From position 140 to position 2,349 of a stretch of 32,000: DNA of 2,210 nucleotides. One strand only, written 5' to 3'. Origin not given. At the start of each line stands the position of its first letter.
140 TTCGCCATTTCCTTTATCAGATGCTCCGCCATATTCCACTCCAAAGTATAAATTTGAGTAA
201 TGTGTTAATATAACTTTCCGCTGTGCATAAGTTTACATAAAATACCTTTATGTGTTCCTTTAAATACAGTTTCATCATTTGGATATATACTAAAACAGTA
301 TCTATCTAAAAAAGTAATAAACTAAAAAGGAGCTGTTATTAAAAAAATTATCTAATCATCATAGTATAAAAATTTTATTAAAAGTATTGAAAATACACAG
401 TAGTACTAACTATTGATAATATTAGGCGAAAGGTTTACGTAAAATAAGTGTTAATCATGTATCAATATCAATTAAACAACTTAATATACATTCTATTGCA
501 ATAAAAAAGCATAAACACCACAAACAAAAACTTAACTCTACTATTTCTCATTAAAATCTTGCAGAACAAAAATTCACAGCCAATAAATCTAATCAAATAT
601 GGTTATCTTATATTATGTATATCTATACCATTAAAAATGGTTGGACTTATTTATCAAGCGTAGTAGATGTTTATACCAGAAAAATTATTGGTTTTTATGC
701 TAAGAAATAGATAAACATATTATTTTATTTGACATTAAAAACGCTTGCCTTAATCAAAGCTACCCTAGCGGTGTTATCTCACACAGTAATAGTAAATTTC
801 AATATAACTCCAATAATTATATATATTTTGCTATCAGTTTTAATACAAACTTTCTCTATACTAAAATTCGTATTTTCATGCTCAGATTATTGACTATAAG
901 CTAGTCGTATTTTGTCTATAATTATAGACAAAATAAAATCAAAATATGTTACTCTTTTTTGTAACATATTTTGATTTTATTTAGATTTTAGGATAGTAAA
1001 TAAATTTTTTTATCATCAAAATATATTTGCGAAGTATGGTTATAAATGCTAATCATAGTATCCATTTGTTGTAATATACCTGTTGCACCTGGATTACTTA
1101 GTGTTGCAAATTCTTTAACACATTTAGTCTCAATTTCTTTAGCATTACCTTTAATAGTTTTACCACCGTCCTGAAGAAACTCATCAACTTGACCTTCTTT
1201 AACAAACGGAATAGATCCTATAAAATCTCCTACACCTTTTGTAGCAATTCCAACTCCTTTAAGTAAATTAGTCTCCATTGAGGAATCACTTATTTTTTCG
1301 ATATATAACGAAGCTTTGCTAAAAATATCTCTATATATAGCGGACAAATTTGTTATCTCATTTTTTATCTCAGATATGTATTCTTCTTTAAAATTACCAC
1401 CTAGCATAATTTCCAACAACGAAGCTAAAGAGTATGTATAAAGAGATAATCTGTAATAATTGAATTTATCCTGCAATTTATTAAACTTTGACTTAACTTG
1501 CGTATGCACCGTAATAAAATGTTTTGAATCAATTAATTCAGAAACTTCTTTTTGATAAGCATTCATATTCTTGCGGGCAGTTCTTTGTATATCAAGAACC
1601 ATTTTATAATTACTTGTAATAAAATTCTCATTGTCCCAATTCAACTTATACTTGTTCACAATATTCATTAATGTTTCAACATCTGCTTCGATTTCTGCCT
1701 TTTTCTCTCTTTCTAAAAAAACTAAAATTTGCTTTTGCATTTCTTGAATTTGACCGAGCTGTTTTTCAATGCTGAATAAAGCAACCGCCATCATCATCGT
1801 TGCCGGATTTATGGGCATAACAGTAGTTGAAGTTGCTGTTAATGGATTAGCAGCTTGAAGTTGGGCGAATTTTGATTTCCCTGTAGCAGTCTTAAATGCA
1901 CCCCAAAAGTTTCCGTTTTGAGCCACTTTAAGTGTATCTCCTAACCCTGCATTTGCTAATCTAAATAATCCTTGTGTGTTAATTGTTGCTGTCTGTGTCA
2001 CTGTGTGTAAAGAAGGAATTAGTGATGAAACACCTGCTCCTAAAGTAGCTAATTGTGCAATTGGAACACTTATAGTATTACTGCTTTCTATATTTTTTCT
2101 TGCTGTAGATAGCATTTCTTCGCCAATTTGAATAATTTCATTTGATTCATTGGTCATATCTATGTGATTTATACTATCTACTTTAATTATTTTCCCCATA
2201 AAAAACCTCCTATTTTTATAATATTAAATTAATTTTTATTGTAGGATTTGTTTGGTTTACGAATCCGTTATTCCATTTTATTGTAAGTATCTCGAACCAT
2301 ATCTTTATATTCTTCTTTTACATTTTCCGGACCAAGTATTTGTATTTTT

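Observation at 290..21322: BREX island bracketed by identical 610-bp direct repeats built from the same dead IS3 fragment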

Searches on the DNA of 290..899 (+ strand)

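Call 18: search_dna_similar(query=window:290-899:+, collection=plasmids, mode=distant, max_evalue=0.001)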
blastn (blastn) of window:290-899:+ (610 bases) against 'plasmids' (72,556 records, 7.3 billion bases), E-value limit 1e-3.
Records with a match: 61; places in all: 66; records where one place covers at least 80% of the query: 0.
Best place of each record, by identity: 60-80% 61.
By first word of the organism name: Listeria 55; Clostridium 4; Bacillus 1; Streptococcus 1.
By predicted mobility (MOB-suite, as given by PLSDB): mobilizable 56; non-mobilizable 5.
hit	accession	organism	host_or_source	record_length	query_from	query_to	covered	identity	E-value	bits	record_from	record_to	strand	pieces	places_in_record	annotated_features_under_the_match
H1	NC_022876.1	Bacillus thuringiensis YBT-1518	-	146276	274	404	21%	71.0%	2e-7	64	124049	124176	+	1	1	IS3 family transposase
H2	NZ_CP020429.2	Streptococcus sp. FDAARGOS_192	Homo sapiens,peripheral blood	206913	296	404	18%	71.6%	3e-4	55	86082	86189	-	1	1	IS3 family transposase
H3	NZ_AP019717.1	Clostridium butyricum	-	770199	301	402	17%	73.8%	3e-5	58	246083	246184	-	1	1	none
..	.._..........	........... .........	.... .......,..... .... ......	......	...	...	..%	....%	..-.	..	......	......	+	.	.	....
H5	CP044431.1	Listeria monocytogenes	environmental,environmental swab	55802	302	402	17%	74.3%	5e-8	66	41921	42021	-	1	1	IS3 family transposase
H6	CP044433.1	Listeria monocytogenes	environmental,environmental swab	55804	302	402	17%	74.3%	5e-8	66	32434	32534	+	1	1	IS3 family transposase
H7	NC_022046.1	Listeria monocytogenes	Homo sapiens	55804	302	402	17%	74.3%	5e-8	66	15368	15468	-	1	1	IS3 family transposase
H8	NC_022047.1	Listeria monocytogenes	Environment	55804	302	402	17%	74.3%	5e-8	66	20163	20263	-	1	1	IS3 family transposase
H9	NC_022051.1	Listeria monocytogenes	food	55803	302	402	17%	74.3%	5e-8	66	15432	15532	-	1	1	IS3 family transposase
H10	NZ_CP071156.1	Listeria innocua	bacterial culture,food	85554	302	402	17%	74.3%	5e-8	66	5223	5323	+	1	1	IS3 family transposase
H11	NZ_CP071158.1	Listeria innocua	bacterial culture,food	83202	302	402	17%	74.3%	5e-8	66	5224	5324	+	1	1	IS3 family transposase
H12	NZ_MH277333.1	Listeria monocytogenes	-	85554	302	402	17%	74.3%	5e-8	66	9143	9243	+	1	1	IS3 family transposase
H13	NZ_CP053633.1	Listeria monocytogenes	food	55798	302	402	17%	74.3%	5e-8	66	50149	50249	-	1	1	IS3 family transposase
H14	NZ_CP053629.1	Listeria monocytogenes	food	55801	302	402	17%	74.3%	5e-8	66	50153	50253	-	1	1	IS3 family transposase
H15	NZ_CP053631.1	Listeria monocytogenes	food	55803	302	402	17%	74.3%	5e-8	66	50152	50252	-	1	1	IS3 family transposase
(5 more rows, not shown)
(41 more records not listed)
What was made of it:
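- Checked: blastn hits fall on annotated IS3 transposase genes (call 18).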

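Call 29: get_annotated_region(hit=H1, flank=1500)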
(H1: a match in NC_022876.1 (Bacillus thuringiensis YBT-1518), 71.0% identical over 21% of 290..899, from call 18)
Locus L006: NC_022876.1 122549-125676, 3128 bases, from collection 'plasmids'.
description: Bacillus thuringiensis YBT-1518 plasmid pBMB0231, complete sequence
organism: Bacillus thuringiensis YBT-1518 (NCBI taxid 529122)
taxonomy: Bacteria; Bacillota; Bacilli; Bacillales; Bacillaceae; Bacillus; Bacillus thuringiensis; Bacillus thuringiensis YBT-1518
host: -; source: -; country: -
typing (MOB-suite, as given by PLSDB): mobilizable; relaxase MOBP
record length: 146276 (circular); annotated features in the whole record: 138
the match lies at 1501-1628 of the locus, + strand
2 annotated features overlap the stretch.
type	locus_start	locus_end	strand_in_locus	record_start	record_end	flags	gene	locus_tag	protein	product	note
CDS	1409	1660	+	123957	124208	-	-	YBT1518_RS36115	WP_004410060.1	IS3 family transposase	-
CDS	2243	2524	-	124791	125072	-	-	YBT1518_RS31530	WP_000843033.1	AbrB/MazE/SpoVT family DNA-binding domain-containing protein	-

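Call 30: get_annotated_region(hit=H5, flank=1500)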
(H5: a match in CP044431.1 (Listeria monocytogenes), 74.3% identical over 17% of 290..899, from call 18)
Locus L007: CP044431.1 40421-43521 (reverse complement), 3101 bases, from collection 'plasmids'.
description: Listeria monocytogenes strain FDA00006667 plasmid pCFSAN038814, complete sequence
organism: Listeria monocytogenes (NCBI taxid 1639)
taxonomy: Bacteria; Bacillota; Bacilli; Bacillales; Listeriaceae; Listeria; Listeria monocytogenes
host: -; source: environmental,environmental swab; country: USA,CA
typing (MOB-suite, as given by PLSDB): mobilizable; replicon rep_cluster_110; relaxase MOBP,MOBP
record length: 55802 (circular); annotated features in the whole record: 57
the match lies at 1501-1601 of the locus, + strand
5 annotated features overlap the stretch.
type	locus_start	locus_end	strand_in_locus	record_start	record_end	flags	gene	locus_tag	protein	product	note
CDS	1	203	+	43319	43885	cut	-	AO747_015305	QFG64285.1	hypothetical protein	-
CDS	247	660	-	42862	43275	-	-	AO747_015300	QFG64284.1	hypothetical protein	-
CDS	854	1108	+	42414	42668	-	-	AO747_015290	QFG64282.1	hypothetical protein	-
CDS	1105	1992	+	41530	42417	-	-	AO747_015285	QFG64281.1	IS3 family transposase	-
CDS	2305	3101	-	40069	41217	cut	-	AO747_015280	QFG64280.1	alcohol dehydrogenase catalytic domain-containing protein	-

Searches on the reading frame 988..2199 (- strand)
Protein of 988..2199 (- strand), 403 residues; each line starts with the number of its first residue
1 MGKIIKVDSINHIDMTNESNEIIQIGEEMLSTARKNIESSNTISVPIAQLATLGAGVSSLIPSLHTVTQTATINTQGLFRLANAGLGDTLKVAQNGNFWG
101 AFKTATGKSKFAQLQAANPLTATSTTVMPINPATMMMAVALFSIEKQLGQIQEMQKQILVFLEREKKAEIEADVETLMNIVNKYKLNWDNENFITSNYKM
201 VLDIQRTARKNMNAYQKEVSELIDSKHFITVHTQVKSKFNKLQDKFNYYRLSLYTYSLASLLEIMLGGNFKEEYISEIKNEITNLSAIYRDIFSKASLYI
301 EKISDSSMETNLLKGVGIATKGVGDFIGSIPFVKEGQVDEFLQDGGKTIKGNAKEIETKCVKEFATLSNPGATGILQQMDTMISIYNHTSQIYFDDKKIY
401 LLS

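Call 7: search_protein_families(library=pfam, proteins=[window:988-2199:-])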
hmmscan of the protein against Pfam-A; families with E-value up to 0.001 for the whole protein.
window:988-2199:- (403 aa): 0 families

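Call 8: search_protein_families(library=padloc, proteins=[window:988-2199:-])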
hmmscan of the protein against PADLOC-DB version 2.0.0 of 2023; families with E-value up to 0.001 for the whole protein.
window:988-2199:- (403 aa): 0 families

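Call 12: find_encoding_contigs(protein=window:988-2199:-, flank=10000, max_places=10)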
Protein window:988-2199:- (403 aa): no gene with exactly this product is on record in the collection.

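Call 45: search_protein_families(library=ncbifam, max_evalue=0.1, proteins=[window:988-2199:-])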
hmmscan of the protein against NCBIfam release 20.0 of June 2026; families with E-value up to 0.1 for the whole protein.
window:988-2199:- (403 aa): 0 families

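Call 48: find_homologous_proteins(query=window:988-2199:-, max_evalue=0.00001)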
Query window:988-2199:- (403 aa): 2233 proteins with E <= 0.00001 among 6226 candidates; the best 120 are listed.
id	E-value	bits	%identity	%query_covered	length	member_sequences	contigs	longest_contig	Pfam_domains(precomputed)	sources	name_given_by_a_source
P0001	7.0e-247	836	100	97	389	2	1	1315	-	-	-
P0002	2.3e-190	650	75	97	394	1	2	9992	-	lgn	-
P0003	6.9e-190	649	73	100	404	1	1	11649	-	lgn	-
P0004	1.5e-180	618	70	100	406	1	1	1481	-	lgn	-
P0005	7.2e-179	613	70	100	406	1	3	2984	-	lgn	-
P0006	1.1e-176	605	69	100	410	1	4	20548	-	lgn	-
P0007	2.2e-176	604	70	100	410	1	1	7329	-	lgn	-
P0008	2.0e-174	598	69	100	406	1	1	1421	-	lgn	-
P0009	2.3e-173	595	67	100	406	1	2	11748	-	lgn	-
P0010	2.0e-171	588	69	100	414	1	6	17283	-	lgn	-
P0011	6.6e-171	586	68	100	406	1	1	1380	-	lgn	-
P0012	5.4e-169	580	66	100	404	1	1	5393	-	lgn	-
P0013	1.2e-168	579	67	100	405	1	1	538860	-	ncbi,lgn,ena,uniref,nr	ncbi:hypothetical protein [Anaerostipes sp.]|uniref:hypothetical protein n=1 Tax=Anaerostipes sp. Ta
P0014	1.7e-168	578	68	100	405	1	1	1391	-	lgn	-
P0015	3.1e-166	571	67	95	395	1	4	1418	-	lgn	-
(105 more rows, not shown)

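Call 49: find_encoding_contigs(protein=P0001, flank=10000, max_places=10)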
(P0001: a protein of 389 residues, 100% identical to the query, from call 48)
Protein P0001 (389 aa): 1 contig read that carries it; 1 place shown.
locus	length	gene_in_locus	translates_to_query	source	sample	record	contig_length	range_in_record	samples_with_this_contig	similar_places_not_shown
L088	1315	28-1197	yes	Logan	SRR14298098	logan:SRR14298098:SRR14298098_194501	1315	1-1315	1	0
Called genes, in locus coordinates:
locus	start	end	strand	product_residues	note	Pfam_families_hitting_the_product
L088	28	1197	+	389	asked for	-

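Call 66: find_encoding_contigs(protein=P0003, flank=10000, max_places=4)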
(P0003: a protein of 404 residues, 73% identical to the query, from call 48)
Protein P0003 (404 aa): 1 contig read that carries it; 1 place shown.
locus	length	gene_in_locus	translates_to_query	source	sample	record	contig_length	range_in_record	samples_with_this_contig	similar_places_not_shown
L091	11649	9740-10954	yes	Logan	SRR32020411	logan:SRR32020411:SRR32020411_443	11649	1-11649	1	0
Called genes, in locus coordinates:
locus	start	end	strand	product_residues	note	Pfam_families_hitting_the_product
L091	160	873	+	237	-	PF02535:Zip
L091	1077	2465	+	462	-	PF00989:PAS (weak), PF13426:PAS_9, PF00158:Sigma54_activat, PF14532:Sigma54_activ_2, PF00004:AAA (faint), PF07728:AAA_5 (weak), PF25601:AAA_lid_14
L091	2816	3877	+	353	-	PF03253:UT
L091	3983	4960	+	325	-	PF03576:Peptidase_S58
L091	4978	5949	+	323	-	PF03576:Peptidase_S58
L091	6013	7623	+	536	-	PF07969:Amidohydro_3, PF01979:Amidohydro_1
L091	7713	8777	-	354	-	PF00491:Arginase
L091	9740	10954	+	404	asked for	-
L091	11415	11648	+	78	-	?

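Call 67: find_encoding_contigs(protein=P0002, flank=10000, max_places=4)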
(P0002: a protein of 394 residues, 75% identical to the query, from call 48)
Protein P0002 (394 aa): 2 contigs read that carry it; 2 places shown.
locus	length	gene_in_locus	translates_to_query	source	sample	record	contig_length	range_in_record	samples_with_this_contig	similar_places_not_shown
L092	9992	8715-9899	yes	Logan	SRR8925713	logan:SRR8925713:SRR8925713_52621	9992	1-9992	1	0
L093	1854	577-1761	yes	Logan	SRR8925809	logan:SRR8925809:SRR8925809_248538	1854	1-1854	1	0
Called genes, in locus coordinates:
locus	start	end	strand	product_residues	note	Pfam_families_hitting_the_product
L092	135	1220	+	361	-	PF00535:Glycos_transf_2, PF10111:Glyco_tranf_2_2, PF13641:Glyco_tranf_2_3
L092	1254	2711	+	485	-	PF01943:Polysacc_synt, PF13440:Polysacc_synt_3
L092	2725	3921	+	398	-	-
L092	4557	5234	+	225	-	-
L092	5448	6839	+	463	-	PF03721:UDPG_MGDP_dh_N, PF00984:UDPG_MGDP_dh, PF03720:UDPG_MGDP_dh_C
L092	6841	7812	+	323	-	PF05368:NmrA, PF01073:3Beta_HSD, PF01370:Epimerase, PF02719:Polysacc_synt_2, PF04321:RmlD_sub_bind (weak), PF07993:NAD_binding_4 (faint), PF13460:NAD_binding_10, PF16363:GDP_Man_Dehyd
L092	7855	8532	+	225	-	PF08378:NERD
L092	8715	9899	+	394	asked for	-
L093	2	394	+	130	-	?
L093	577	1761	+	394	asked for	-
